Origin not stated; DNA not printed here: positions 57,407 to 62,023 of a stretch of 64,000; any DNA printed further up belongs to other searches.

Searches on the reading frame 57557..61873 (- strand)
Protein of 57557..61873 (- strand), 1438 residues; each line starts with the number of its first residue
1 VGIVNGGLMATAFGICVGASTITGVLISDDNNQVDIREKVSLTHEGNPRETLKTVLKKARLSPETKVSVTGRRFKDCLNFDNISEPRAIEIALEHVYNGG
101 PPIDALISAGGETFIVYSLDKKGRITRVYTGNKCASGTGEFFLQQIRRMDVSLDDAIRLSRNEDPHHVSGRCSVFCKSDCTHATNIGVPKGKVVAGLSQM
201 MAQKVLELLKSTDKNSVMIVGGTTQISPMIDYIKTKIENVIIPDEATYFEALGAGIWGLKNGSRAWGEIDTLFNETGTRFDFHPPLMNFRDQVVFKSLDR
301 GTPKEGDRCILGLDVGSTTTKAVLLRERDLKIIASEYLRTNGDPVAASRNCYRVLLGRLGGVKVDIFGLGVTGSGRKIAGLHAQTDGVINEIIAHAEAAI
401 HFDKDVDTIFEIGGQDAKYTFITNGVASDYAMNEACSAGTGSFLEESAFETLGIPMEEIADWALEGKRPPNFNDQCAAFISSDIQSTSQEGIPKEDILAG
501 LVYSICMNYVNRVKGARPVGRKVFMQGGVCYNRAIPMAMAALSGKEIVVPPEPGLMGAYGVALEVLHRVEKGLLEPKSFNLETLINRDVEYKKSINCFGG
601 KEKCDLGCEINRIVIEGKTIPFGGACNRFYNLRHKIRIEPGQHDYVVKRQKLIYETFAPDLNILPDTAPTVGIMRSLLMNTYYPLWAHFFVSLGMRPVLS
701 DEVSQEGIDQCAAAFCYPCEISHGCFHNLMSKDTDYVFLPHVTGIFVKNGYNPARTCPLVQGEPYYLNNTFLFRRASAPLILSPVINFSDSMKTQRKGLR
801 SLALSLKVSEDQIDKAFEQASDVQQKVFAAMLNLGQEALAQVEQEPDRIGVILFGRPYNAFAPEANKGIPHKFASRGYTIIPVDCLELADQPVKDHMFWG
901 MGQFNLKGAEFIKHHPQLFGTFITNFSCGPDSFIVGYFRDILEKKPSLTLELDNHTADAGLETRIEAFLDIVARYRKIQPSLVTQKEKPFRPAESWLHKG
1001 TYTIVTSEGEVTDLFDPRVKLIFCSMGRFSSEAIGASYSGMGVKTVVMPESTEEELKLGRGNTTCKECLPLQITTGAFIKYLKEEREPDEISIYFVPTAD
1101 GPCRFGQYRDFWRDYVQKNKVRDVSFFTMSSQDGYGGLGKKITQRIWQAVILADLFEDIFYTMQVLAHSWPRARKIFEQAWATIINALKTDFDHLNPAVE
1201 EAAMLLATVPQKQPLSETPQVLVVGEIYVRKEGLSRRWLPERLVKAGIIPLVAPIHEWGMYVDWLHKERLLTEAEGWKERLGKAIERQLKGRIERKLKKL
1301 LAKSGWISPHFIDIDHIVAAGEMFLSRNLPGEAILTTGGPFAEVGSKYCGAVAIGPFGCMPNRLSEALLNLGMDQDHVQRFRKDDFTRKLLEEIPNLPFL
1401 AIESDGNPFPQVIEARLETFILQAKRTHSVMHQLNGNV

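Call 76: search_protein_families(library=pfam, proteins=[window:57557-61873:-], max_evalue=0.00001)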
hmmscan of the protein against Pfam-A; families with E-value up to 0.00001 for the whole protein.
window:57557-61873:- (1438 aa): 2 families
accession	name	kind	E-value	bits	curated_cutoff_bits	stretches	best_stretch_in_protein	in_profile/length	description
PF09989.15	DUF2229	-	1.3e-52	179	29.4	1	670-885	1-217/218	CoA enzyme activase uncharacterised domain (DUF2229)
PF01869.26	BcrAD_BadFG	-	1.5e-50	172.7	31.5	2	311-563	1-269/271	BadF/BadG/BcrA/BcrD ATPase family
